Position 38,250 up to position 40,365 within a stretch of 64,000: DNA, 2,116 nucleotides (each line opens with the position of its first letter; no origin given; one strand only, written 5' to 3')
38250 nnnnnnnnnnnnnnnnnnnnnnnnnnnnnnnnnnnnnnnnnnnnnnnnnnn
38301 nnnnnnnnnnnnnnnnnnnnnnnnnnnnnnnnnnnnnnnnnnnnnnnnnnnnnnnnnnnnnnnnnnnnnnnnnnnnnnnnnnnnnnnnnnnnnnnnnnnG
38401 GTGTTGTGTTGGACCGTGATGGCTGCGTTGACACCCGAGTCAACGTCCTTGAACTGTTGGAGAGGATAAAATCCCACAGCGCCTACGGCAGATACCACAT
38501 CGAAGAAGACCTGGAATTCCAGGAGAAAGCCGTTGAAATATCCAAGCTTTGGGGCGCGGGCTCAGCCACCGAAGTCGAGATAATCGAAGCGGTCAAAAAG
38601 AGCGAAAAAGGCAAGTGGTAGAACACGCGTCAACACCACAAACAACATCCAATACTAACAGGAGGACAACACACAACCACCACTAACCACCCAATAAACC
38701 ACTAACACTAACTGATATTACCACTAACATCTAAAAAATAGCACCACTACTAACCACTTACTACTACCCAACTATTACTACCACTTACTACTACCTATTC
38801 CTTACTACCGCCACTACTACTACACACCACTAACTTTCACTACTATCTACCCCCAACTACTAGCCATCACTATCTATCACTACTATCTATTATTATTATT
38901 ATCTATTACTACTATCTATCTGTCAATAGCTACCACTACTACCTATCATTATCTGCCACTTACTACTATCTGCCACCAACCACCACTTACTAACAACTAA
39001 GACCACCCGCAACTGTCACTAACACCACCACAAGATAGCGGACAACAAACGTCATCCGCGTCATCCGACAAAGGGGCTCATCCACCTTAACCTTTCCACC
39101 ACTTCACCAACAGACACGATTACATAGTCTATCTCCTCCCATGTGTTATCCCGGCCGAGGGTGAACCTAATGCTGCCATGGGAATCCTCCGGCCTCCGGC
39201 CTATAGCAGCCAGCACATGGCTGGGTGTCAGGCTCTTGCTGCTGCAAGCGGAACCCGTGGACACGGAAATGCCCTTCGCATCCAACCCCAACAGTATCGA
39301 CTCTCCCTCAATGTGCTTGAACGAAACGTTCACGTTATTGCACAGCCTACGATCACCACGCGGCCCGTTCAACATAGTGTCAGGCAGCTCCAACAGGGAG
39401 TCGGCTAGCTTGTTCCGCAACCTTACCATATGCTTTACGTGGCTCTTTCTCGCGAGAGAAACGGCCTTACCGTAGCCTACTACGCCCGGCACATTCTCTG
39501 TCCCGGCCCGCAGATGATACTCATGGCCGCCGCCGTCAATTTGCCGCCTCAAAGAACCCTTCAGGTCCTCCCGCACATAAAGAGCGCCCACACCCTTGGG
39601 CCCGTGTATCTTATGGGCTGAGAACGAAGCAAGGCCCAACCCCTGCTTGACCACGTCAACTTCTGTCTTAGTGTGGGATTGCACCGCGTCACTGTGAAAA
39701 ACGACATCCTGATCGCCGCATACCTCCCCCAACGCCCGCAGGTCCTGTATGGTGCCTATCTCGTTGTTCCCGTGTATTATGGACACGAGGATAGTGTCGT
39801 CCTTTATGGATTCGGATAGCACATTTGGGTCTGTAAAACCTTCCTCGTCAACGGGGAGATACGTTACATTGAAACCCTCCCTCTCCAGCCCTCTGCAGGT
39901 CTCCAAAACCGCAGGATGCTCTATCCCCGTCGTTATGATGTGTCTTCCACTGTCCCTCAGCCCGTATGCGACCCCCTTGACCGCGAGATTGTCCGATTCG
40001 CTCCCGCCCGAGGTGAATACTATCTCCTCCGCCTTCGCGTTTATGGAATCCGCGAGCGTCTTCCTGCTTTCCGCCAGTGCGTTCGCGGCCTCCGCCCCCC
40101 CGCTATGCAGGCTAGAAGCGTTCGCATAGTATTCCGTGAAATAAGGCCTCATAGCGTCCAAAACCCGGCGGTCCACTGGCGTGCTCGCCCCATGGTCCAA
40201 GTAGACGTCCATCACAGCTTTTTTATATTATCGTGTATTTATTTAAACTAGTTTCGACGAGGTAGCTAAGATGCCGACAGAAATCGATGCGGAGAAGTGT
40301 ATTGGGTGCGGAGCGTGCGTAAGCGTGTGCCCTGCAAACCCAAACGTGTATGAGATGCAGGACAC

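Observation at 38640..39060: A 420-bp strand-asymmetric, G-free low-complexity tract of degenerate ACT/CCA/CTAT repeats between convergent genes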

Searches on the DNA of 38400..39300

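Call 43: search_rna_families(source=window, start=38400, end=39300, threshold=evalue, max_evalue=10)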
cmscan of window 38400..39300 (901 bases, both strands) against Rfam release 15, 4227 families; matches with E-value up to 10: 1.
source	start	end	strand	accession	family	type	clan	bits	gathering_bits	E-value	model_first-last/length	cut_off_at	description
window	39150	39204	+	RF03950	mir-4928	Gene; miRNA;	-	17.5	100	2.8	1-79/79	no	mir-4928 microRNA precursor family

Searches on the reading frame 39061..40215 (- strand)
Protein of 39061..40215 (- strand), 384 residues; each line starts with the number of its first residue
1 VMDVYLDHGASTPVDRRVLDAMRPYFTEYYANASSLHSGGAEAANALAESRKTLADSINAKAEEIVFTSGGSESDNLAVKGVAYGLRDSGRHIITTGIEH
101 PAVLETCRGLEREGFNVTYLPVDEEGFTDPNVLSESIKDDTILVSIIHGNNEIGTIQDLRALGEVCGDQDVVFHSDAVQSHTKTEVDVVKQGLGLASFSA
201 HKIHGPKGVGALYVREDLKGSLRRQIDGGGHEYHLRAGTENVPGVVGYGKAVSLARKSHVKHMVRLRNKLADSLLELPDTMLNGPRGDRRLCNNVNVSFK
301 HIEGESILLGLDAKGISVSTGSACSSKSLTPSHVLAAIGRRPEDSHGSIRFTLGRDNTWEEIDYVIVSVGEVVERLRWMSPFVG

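Call 8: search_protein_families(library=pfam, proteins=[window:39061-40215:-])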
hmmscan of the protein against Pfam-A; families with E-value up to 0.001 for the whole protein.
window:39061-40215:- (384 aa): 1 family
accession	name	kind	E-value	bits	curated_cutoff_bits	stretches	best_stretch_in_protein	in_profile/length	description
PF00266.25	Aminotran_5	-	2.6e-82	277.2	21.5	1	4-365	1-371/371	Aminotransferase class-V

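Call 11: find_encoding_contigs(protein=window:39061-40215:-, flank=3000, max_places=6)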
Protein window:39061-40215:- (384 aa): no gene with exactly this product is on record in the collection.

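Call 25: find_homologous_proteins(query=window:39061-40215:-, max_evalue=1e-60)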
Query window:39061-40215:- (384 aa): 7977 proteins with E <= 1e-60 among 8000 candidates; the best 120 are listed.
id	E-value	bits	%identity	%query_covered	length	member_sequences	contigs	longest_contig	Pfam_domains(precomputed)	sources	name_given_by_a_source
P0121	3.7e-168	577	72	98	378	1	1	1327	PF00266.26,PF01212.28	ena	-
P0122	1.3e-165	569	67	99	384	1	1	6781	PF00266.26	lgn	-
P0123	7.1e-163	560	68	99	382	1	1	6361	PF00266.26,PF01041.24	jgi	jgi:cysteine desulfurase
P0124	1.6e-161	556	64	99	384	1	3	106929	PF00266.26,PF01041.24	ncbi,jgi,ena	-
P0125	3.7e-158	544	64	99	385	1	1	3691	PF00266.26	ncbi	ncbi:MAG: cysteine desulfurase family protein [Candidatus Altiarchaeota archaeon]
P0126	5.9e-156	537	66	99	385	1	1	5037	PF00266.26,PF01053.27,PF01041.24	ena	-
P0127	1.2e-155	536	64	99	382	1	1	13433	PF00266.26,PF01212.28,PF01041.24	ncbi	ncbi:MAG: cysteine desulfurase family protein [Candidatus Altiarchaeota archaeon]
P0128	3.1e-155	535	63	99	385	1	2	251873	PF00155.28,PF00266.26,PF01041.24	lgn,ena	-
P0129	3.8e-155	535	63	99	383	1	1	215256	PF00266.26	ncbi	ncbi:MAG: cysteine desulfurase family protein [Candidatus Altiarchaeota archaeon]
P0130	8.0e-155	533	63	99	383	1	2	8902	PF00266.26,PF01212.28,PF01041.24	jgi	-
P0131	2.1e-153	529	64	99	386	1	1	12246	PF00266.26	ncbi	ncbi:cysteine desulfurase family protein [Candidatus Altiarchaeota archaeon]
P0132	2.4e-152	525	65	99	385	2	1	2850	PF00266.26,PF01212.28,PF01041.24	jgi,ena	-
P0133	1.0e-151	523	61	99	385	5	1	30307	PF00266.26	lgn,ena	-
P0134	2.3e-150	519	62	99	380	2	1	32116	PF00266.26,PF01212.28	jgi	jgi:cysteine desulfurase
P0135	1.0e-149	517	65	98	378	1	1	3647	PF00266.26,PF01041.24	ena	-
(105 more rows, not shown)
